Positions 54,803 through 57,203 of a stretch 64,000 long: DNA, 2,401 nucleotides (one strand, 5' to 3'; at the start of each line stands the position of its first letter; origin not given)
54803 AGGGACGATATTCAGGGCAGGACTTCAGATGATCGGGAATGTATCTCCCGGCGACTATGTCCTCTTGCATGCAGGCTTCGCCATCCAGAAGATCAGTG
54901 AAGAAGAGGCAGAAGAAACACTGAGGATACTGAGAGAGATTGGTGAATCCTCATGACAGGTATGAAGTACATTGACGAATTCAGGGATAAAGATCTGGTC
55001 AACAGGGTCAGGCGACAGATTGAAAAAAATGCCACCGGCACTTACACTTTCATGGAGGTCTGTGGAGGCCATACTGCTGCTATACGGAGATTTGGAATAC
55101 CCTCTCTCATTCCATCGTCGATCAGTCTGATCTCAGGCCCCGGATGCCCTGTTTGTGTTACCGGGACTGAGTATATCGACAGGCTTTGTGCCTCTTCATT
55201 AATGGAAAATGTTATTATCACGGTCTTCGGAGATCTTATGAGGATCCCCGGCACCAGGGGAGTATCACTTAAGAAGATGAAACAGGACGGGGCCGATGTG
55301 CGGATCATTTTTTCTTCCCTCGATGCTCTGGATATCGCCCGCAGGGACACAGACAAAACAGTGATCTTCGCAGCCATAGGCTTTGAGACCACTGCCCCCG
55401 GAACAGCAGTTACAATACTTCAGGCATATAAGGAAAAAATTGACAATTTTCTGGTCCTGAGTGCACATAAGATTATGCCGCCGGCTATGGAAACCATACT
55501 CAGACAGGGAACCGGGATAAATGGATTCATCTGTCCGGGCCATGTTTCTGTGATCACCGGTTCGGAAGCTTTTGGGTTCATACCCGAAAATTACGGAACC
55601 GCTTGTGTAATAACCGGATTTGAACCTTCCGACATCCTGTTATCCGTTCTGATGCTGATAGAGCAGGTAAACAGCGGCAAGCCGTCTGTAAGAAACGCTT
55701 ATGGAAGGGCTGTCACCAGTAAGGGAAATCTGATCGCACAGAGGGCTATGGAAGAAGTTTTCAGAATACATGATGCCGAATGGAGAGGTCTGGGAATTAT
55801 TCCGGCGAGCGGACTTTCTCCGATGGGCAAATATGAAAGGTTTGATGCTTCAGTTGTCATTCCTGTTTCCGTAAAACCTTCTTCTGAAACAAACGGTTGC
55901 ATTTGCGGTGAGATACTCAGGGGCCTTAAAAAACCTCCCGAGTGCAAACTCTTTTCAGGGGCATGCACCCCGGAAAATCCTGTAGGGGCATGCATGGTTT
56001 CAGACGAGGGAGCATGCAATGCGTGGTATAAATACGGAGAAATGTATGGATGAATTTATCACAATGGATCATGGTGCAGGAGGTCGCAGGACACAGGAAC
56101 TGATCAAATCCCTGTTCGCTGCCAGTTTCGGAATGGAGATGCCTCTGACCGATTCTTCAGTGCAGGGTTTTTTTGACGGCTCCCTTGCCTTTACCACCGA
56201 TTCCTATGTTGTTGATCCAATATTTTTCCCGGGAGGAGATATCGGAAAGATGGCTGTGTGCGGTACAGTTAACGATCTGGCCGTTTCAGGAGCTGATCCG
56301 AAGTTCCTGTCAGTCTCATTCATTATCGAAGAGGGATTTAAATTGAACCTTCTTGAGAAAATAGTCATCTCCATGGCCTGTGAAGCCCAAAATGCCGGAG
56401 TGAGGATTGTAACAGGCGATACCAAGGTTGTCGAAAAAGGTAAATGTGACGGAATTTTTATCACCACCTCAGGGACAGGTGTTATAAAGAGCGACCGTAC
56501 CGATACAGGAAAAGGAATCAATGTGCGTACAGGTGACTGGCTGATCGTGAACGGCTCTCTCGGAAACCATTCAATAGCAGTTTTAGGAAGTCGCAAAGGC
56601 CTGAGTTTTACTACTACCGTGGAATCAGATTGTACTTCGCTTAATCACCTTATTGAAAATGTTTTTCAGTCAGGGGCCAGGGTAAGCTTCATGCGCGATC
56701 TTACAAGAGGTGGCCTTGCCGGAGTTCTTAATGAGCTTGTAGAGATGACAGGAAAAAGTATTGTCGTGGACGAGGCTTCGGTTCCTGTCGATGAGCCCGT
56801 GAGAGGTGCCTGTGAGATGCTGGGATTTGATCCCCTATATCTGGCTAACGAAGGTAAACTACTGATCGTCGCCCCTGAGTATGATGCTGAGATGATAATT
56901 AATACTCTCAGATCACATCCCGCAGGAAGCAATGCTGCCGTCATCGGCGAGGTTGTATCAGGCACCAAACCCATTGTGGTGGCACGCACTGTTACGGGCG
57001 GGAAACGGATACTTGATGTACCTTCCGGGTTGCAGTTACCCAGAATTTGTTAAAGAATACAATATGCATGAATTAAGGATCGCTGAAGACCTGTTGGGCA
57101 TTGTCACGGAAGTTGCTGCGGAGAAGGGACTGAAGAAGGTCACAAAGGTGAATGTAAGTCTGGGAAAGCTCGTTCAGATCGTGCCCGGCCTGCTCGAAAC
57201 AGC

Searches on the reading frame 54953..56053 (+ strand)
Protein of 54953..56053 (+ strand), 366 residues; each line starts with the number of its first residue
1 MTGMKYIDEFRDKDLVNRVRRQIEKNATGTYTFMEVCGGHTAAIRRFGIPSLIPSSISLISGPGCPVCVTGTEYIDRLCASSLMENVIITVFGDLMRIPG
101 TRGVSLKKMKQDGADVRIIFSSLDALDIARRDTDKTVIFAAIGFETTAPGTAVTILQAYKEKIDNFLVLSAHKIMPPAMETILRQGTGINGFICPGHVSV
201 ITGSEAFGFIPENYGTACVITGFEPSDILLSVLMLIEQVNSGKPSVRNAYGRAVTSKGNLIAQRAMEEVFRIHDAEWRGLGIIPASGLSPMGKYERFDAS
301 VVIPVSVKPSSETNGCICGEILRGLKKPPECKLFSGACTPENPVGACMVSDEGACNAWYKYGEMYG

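Call 64: search_protein_families(library=ncbifam, proteins=[window:54953-56053:+], max_evalue=1e-10)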
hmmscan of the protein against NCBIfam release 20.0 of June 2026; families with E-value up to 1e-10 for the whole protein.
window:54953-56053:+ (366 aa): 1 family
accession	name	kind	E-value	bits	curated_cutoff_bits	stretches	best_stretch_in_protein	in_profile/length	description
TIGR00075.1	hypD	equivalog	2.9e-133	444.3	192.8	1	1-363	1-368/372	hydrogenase formation protein HypD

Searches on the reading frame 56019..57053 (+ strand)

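Call 64: search_protein_families(library=ncbifam, proteins=[window:56019-57053:+], max_evalue=1e-10)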
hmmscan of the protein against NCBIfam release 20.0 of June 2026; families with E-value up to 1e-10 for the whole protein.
window:56019-57053:+ (344 aa): 4 families
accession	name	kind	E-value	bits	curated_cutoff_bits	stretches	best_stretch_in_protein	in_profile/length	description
TIGR02124.1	hypE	equivalog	2.9e-126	421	251.6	1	14-344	2-332/332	hydrogenase expression/formation protein HypE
TIGR01379.1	thiL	equivalog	1e-15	57.6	184.15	1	72-317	57-298/320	thiamine-phosphate kinase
NF004353.0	PRK05731.2-2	equivalog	1.1e-13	51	301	1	68-316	47-281/311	thiamine-phosphate kinase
NF004351.0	PRK05731.1-4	equivalog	1.2e-12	47.6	324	1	51-323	46-307/321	thiamine-phosphate kinase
